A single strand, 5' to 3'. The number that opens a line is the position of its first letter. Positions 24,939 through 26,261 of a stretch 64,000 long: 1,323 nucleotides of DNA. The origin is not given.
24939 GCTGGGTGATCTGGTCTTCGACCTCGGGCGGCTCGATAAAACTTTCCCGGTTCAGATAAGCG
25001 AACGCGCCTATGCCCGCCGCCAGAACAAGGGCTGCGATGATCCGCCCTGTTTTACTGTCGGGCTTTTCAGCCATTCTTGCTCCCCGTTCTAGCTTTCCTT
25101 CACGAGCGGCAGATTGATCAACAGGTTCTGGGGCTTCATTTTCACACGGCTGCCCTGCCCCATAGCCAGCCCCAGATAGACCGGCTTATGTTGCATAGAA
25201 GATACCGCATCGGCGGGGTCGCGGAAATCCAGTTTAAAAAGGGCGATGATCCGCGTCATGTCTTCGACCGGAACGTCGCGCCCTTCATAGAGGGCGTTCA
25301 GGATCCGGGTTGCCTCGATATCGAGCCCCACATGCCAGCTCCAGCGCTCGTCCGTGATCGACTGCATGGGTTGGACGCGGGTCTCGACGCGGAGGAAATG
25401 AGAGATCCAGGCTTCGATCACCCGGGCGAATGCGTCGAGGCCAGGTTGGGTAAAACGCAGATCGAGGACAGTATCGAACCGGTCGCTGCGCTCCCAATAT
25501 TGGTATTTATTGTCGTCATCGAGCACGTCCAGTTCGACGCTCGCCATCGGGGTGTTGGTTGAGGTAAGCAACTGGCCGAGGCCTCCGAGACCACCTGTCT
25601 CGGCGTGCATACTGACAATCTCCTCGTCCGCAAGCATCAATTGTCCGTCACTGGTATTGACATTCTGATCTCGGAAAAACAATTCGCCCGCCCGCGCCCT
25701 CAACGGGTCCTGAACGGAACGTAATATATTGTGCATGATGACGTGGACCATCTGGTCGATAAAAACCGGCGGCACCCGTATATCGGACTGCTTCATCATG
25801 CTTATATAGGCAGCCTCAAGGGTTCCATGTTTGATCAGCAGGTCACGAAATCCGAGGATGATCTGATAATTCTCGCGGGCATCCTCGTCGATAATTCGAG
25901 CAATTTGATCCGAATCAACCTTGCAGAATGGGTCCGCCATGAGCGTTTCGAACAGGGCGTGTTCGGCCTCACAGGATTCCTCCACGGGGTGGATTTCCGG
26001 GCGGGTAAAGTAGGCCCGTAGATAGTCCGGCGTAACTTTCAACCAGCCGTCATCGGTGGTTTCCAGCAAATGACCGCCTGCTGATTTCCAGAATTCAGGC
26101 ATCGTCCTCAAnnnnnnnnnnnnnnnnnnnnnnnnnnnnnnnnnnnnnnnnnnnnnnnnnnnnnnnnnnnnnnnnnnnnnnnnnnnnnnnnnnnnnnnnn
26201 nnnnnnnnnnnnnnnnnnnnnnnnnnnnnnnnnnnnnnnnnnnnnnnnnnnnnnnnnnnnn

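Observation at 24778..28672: Formate dehydrogenase operon continues into a translationally coupled tail of seven uncharacterised genes, including a degenerate biotin/lipoate-ligase-like protein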

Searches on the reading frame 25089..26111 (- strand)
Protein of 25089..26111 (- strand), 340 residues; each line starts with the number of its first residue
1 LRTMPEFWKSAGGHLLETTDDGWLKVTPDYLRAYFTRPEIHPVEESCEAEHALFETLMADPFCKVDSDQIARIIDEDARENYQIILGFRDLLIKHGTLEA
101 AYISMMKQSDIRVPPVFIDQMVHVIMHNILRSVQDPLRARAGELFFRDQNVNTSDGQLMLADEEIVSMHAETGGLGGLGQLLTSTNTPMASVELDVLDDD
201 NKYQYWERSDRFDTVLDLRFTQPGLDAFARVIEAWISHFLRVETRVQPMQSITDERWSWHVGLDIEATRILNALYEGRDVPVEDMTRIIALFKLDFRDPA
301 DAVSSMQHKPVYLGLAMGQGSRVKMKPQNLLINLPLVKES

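Call 5: search_protein_families(library=pfam, proteins=[window:25089-26111:-], max_evalue=0.1)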
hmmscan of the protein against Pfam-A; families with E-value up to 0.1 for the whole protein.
window:25089-26111:- (340 aa): 1 family
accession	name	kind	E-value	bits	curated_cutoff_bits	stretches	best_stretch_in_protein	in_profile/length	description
PF19879.4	DUF6352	-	1.6e-84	284.3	25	1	5-295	2-285/290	Family of unknown function (DUF6352)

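Call 6: search_protein_families(library=ncbifam, proteins=[window:25089-26111:-], max_evalue=0.1)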
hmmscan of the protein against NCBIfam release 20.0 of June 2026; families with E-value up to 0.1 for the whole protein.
window:25089-26111:- (340 aa): 0 families

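Call 25: find_homologous_proteins(query=window:25089-26102:-)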
Query window:25089-26102:- (337 aa): 4395 proteins with E <= 0.001 among 7538 candidates; the best 120 are listed.
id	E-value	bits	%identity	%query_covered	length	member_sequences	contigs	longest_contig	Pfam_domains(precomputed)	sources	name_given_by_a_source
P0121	1.1e-204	697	89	100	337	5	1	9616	PF19879.5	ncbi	-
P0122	2.0e-202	690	88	100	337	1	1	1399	PF19879.5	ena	-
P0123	1.2e-199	681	86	100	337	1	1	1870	PF19879.5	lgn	-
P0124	7.8e-197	671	86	100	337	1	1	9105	PF19879.5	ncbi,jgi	-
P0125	4.5e-175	600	77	100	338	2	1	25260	PF19879.5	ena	-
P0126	8.3e-170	583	74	100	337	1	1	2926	PF19879.5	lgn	-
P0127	1.6e-168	578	73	99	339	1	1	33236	PF19879.5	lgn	-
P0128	4.2e-165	567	72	98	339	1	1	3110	PF19879.5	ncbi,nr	ncbi:MAG: DUF6352 family protein [Fimbriimonadaceae bacterium]|nr:DUF6352 family protein [Alphaprote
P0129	5.9e-159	547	69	99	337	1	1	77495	PF19879.5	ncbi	-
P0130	4.9e-157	541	70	98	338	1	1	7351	PF19879.5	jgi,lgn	-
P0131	2.0e-154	532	68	99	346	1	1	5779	PF19879.5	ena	-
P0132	1.1e-153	530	69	99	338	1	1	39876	PF19879.5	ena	-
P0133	1.5e-150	519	66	96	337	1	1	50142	PF19879.5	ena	-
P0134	4.6e-149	514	66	100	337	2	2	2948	PF19879.5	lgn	-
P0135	4.9e-149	514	66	100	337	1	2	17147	PF19879.5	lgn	-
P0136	1.4e-147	509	65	100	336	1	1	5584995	PF19879.5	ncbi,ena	-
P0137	3.7e-147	508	64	100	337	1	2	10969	PF19879.5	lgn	-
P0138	6.9e-147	507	64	99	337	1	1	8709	PF19879.5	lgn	-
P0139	1.2e-146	506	65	99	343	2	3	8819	PF19879.5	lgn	-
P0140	1.8e-146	506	66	99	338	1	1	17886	PF19879.5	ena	-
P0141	2.8e-146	505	64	100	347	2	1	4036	PF19879.5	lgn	-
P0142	3.2e-146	505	66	99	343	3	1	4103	PF19879.5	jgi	jgi:hypothetical protein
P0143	6.2e-146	504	66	99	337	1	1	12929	PF19879.5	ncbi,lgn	-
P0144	6.9e-146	504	64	99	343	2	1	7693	PF19879.5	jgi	-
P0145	7.8e-146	504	64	99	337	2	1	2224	PF19879.5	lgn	-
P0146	9.4e-146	503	65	100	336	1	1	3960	PF19879.5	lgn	-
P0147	1.1e-145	503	63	99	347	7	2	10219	PF19879.5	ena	-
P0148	1.4e-145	503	65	99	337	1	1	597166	PF19879.5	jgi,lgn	-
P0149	2.2e-145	502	65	100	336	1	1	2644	PF19879.5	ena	-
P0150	3.1e-145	502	65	100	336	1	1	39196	PF19879.5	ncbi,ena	-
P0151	6.5e-145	501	66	99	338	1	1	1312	PF19879.5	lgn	-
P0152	8.6e-145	500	64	100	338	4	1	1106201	PF19879.5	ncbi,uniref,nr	ncbi:hypothetical protein HPQ64_11765 [Rhizobiales bacterium]|uniref:DUF6352 family protein n=1 Tax=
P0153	2.2e-144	499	65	99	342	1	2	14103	PF19879.5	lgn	-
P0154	4.6e-144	498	64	98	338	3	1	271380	PF19879.5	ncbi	ncbi:MAG: DUF6352 family protein [Methyloligellaceae bacterium]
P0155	1.1e-143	497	63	95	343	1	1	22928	PF19879.5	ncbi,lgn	-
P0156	1.1e-143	497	65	99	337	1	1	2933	PF19879.5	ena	-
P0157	1.8e-143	496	64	100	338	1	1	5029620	PF19879.5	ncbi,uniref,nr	ncbi:DUF6352 family protein [Breoghania sp. L-A4]|uniref:DUF6352 family protein n=1 Tax=Breoghania s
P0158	3.5e-143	495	62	100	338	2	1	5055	PF19879.5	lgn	-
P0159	6.7e-143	494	64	100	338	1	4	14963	PF19879.5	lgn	-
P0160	1.7e-142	493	62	100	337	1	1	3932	PF19879.5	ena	-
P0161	2.2e-142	492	66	99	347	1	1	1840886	PF19879.5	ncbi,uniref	ncbi:DUF6352 family protein [Tepidamorphus sp. 3E244]|uniref:DUF6352 family protein n=1 Tax=Tepidamo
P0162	6.0e-142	491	63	99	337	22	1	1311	PF19879.5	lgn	-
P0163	6.3e-142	491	63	98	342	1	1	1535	PF19879.5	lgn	-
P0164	7.1e-142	491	63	99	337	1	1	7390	PF19879.5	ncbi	ncbi:MAG: DUF6352 family protein [Methyloligellaceae bacterium]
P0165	1.2e-141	490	63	99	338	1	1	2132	PF19879.5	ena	-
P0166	1.2e-141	490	63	100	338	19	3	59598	PF19879.5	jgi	jgi:hypothetical protein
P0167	1.4e-141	490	63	99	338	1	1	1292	PF19879.5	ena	-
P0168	2.2e-141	489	62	99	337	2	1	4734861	PF19879.5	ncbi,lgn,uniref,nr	ncbi:DUF6352 family protein [Stappia sp. 28M-7]|uniref:DUF6352 family protein n=1 Tax=Stappia sp. 28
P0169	2.5e-141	489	63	99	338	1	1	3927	PF19879.5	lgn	-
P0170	2.6e-141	489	62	99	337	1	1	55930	PF19879.5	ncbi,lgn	-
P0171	5.2e-141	488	60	96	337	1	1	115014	PF19879.5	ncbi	-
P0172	5.3e-141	488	63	98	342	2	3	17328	PF19879.5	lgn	-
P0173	5.7e-141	488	63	99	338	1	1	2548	PF19879.5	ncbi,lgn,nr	ncbi:MAG: DUF6352 family protein [Pseudomonadota bacterium]|nr:DUF6352 family protein [Pseudomonadot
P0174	6.6e-141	488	63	99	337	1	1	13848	PF19879.5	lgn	-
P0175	7.1e-141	487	63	98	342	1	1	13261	PF19879.5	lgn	-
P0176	8.9e-141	487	63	99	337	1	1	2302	PF19879.5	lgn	-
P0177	1.2e-140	487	63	99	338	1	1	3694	PF19879.5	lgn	-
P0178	1.7e-140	486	61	100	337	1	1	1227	PF19879.5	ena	-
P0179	1.8e-140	486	62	99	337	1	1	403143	PF19879.5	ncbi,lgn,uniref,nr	ncbi:hypothetical protein C8N35_10330 [Breoghania corrubedonensis]|uniref:Uncharacterized protein n=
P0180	3.2e-140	485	63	100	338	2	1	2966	PF19879.5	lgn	-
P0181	3.3e-140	485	61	100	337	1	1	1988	PF19879.5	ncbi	-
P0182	4.0e-140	485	60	96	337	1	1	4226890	PF19879.5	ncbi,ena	-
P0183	4.6e-140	485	61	99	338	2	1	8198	PF19879.5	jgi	-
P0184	5.3e-140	485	62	99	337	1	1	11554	PF19879.5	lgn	-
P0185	5.3e-140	485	62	99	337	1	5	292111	PF19879.5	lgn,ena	-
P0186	5.4e-140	485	62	99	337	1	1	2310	PF19879.5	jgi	jgi:hypothetical protein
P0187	6.1e-140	484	62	100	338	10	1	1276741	PF19879.5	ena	-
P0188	6.2e-140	484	63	99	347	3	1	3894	PF19879.5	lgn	-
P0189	7.3e-140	484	62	99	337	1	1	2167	PF19879.5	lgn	-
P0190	8.3e-140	484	61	99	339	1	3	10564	PF19879.5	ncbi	ncbi:MAG: DUF6352 family protein [Hyphomicrobiales bacterium]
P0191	1.0e-139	484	64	99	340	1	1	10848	PF19879.5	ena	-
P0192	1.0e-139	484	62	99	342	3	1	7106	PF19879.5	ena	-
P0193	1.1e-139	484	62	99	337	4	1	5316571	PF19879.5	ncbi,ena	-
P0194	2.0e-139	483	61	99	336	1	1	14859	PF19879.5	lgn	-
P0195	2.3e-139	482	61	98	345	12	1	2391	PF19879.5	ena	-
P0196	2.6e-139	482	61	99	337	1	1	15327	PF19879.5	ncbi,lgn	-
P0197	2.8e-139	482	61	99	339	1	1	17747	PF19879.5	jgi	-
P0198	2.9e-139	482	59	96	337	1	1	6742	PF19879.5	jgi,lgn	-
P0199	3.5e-139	482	61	100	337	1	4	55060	PF19879.5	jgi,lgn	-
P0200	4.1e-139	482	60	99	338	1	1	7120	PF19879.5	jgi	jgi:hypothetical protein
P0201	4.4e-139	482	62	100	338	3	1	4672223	PF19879.5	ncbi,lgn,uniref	ncbi:DUF6352 family protein [Stappia sp.]|uniref:DUF6352 family protein n=1 Tax=Stappia sp. TaxID=18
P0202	4.8e-139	481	60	99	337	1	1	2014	PF19879.5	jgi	jgi:hypothetical protein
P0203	4.9e-139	481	60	100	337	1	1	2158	PF19879.5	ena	-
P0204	5.7e-139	481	62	99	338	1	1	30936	PF19879.5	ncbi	-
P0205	6.9e-139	481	61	100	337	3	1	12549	PF19879.5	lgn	-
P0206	7.2e-139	481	62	99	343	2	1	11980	PF19879.5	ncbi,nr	ncbi:MAG: DUF6352 family protein [Hyphomicrobiales bacterium]|nr:DUF6352 family protein [Hyphomicrob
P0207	8.4e-139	481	60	99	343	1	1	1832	PF19879.5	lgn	-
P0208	9.9e-139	480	60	100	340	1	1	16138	PF19879.5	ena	-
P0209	1.0e-138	480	61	98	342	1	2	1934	PF19879.5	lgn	-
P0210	1.0e-138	480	59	96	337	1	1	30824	PF19879.5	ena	-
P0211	1.1e-138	480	62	99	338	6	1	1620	PF19879.5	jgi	jgi:hypothetical protein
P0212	1.2e-138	480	63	99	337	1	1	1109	PF19879.5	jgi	jgi:hypothetical protein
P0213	1.2e-138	480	61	100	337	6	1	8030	PF19879.5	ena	-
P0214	1.4e-138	480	60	100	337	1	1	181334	PF19879.5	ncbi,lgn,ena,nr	ncbi:MAG: DUF6352 family protein [Hyphomicrobiaceae bacterium]|nr:DUF6352 family protein [Hyphomicro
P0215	1.5e-138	480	61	99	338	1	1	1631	PF19879.5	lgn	-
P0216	2.5e-138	479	62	99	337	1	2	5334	PF19879.5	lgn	-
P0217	2.6e-138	479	61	96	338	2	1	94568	PF19879.5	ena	-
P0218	2.7e-138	479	61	99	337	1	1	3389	PF19879.5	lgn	-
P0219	2.9e-138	479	63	99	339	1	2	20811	PF19879.5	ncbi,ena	-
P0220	3.3e-138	479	60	100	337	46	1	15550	PF19879.5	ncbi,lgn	-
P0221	3.8e-138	478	62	100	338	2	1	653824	PF19879.5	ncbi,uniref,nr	ncbi:hypothetical protein H2509_05720 [Stappia sp. F7233]|uniref:Uncharacterized protein n=1 Tax=Sta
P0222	4.8e-138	478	61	99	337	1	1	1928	PF19879.5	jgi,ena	-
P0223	5.0e-138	478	63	99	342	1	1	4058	PF19879.5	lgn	-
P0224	5.1e-138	478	63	96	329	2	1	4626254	PF19879.5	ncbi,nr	ncbi:hypothetical protein SAMN05428979_1349 [Stappia sp. ES.058]|nr:hypothetical protein SAMN0542897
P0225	5.3e-138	478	62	99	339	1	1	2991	PF19879.5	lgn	-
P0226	5.4e-138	478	62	100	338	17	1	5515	PF19879.5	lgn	-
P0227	6.2e-138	478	59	100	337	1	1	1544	PF19879.5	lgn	-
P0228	6.8e-138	478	61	100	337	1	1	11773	PF19879.5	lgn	-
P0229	6.9e-138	478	62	99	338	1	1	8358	PF19879.5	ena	-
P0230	8.1e-138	477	63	99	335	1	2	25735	PF19879.5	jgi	-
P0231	8.4e-138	477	60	99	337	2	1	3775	PF19879.5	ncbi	-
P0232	1.1e-137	477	60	100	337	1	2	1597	PF19879.5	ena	-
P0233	1.3e-137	477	63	99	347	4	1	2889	PF19879.5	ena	-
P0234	1.6e-137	476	63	99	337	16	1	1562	PF19879.5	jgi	jgi:hypothetical protein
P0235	1.8e-137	476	61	99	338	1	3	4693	PF19879.5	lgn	-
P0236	1.8e-137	476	60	96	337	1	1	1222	PF19879.5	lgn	-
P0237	2.3e-137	476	61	99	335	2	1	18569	PF19879.5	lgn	-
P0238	2.4e-137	476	61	100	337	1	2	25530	PF19879.5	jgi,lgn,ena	-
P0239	2.7e-137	476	61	100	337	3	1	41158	PF19879.5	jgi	jgi:hypothetical protein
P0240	3.4e-137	475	60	99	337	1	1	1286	PF19879.5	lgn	-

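Call 35: predict_structure(alignment_id=A3)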
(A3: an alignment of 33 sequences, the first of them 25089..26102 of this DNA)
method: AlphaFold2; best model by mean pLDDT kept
length: 337 residues; sequences in the alignment: 33
mean_pLDDT: 79.1   pTM: 0.80
mean pLDDT of the five models: 79.1, 78.2, 77.8, 76.2, 76.1
residues with pLDDT >= 90: 146; 70-90: 114; 50-70: 28; < 50: 49
segments of 3 or more residues with pLDDT < 50: 1-4, 168-210
pLDDT, mean of each block of 10 residues (from residue 1): 53 89 89 78 92 94 92 91 92 95 82 85 89 81 80 65 52 44 33 34 39 71 92 94 89 86 93 87 89 94 93 87 91 75
secondary structure, 60 per line:
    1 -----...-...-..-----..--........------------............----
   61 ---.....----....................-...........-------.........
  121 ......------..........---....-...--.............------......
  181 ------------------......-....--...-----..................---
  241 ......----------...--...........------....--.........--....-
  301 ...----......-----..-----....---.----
elements in order: H25-32 H45-56 H64-68 H73-92 H95-104 H112-126 H133-142 E146-149 E156-159 H160-168 H175-180 H199-204 H206-209 E212-214 H220-237 E241-246 E257-259 H262-272 H279-282 E285-293 E308-313 H326-329

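Call 68: search_solved_structures(query=A3, max_evalue=10)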
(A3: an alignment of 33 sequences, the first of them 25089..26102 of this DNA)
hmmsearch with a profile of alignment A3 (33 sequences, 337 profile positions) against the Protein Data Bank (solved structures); distinct sequences matched with E-value up to 10: 0.

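Call 78: search_dna_similar(query=window:25089-26102:-, collection=plasmids, mode=protein, max_rows=25, rows=spread)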
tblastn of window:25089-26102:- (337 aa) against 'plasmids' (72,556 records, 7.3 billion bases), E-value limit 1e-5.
Records with a match: 10; places in all: 10; records where one place covers at least 80% of the query: 10.
Best place of each record, by identity: <60% 10.
By first word of the organism name: Sinorhizobium 5; Bradyrhizobium 3; Methylobacterium 1; Microvirga 1.
By predicted mobility (MOB-suite, as given by PLSDB): non-mobilizable 8; conjugative 2.
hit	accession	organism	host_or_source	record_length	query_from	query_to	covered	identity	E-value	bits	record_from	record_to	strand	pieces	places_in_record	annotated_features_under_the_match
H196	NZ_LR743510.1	Methylobacterium bullatum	-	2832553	1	334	99%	42.2%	1e-76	263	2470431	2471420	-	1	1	none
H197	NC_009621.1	Sinorhizobium medicae WSM419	-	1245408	3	337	99%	41.0%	3e-71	247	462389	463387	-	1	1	record has no annotation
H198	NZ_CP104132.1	Sinorhizobium sp. K101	Phaseolus vulgaris,cell ...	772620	3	337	99%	40.4%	1e-69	243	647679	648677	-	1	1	DUF6352 family protein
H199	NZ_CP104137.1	Sinorhizobium sp. C101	Phaseolus vulgaris,cell ...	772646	3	337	99%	40.4%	1e-69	243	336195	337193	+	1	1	DUF6352 family protein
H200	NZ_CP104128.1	Sinorhizobium sp. M103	Phaseolus vulgaris,cell ...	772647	3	337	99%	40.4%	1e-69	243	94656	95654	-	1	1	DUF6352 family protein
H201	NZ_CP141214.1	Sinorhizobium meliloti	alfalfa,Isolate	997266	3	337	99%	40.1%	1e-68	239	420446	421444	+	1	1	DUF6352 family protein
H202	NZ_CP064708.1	Bradyrhizobium sp. 131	Acmispon strigosus,cell culture,root ...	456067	1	333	99%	39.3%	2e-78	268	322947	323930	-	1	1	DUF6352 family protein | DUF6505 family protein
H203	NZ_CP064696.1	Bradyrhizobium sp. 184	Acmispon strigosus,cell culture,root ...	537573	1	333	99%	39.3%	1e-77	266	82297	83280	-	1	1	DUF6352 family protein | DUF6505 family protein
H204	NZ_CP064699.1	Bradyrhizobium sp. 183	Acmispon strigosus,cell culture,root ...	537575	1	333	99%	39.3%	1e-77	266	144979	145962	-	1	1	DUF6352 family protein | DUF6505 family protein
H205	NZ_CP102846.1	Microvirga terrae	soil,soil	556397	3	335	99%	36.9%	1e-60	216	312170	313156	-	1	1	DUF6352 family protein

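Call 86: fold_search(model_id=the predicted structure, library=pdb)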
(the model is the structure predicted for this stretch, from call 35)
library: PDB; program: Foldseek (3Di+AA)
matches with E <= 10: 34; with E <= 0.001: 0
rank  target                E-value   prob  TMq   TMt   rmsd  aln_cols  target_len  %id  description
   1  7qpr_B                5.8e-01  0.05  0.15  0.10  17.9       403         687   11  Structure of full length SpoT (released 2023-01-18)
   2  9j8s_A                9.3e-01  0.04  0.13  0.07  22.3       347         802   14  MprF from Pseudomonas aeruginosa in nanodisc, C2 symmetry (released 2025-09-03)
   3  9dcz_A                2.6e+00  0.03  0.14  0.17  17.3       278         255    9  Designed allosteric facilitated dissociation switch AS1 in complex state TH with methylated lysines, crystal #1 (released 2025-08-20)
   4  7uci_A                3.1e+00  0.02  0.11  0.07  22.2       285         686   10  SxtA Methyltransferase and decarboxylase didomain in complex with Mn2+ and SAH (released 2022-06-01)
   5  1ykd_B                3.3e+00  0.01  0.10  0.09  19.1       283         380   11  Crystal Structure of the Tandem GAF Domains from a Cyanobacterial Adenylyl Cyclase: Novel Modes of Ligand-Binding and  (released 2005-02-22)
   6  9olq_D                3.8e+00  0.02  0.13  0.15  17.8       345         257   10  Designed allosteric facilitated dissociation switch AS1_K46L_E50W_K172W_E173Y in complex state THE (released 2025-08-20)
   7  1gcv_B                4.0e+00  0.06  0.13  0.26  12.6       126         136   12  DEOXY FORM HEMOGLOBIN FROM MUSTELUS GRISEUS (released 2000-08-31)
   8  7a9w_A                4.0e+00  0.04  0.17  0.12  18.9       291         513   12  Structure of yeast Rmd9p in complex with 20nt target RNA (released 2021-04-07)
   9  6xal                  4.0e+00  0.03  0.11  0.10  15.8       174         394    9  Crystal structure of NzeB in complex with cyclo-(L-Trp-L-Val) (released 2021-06-09)
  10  5g04_A                4.2e+00  0.03  0.09  0.03  13.9       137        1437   14  Structure of the human APC-Cdc20-Hsl1 complex (released 2016-05-25)
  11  9ewg_A                4.2e+00  0.02  0.13  0.13  18.7       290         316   10  DNA Polymerase Lambda I493K, TTP:At Ca2+ Ground State Ternary Complex (released 2025-07-23)
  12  7r5k_C0               5.5e+00  0.02  0.12  0.03  21.8       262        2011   11  Human nuclear pore complex (constricted) (released 2022-06-22)
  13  8hbe_B                5.5e+00  0.01  0.13  0.10  17.0       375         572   11  Structure of human soluble guanylate cyclase in the inactive state at 3.1 angstrom (released 2023-04-19)
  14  5khr_A                6.1e+00  0.01  0.08  0.03  14.0       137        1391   15  Model of human Anaphase-promoting complex/Cyclosome complex (APC15 deletion mutant) in complex with the E2 UBE2C/UBCH1 (released 2016-08-24)
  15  9oxn_B                6.4e+00  0.01  0.14  0.10  17.8       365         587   10  Compact, ligand-free state of Manduca sexta soluble guanylate cyclase mutant beta C122S (released 2025-11-12)
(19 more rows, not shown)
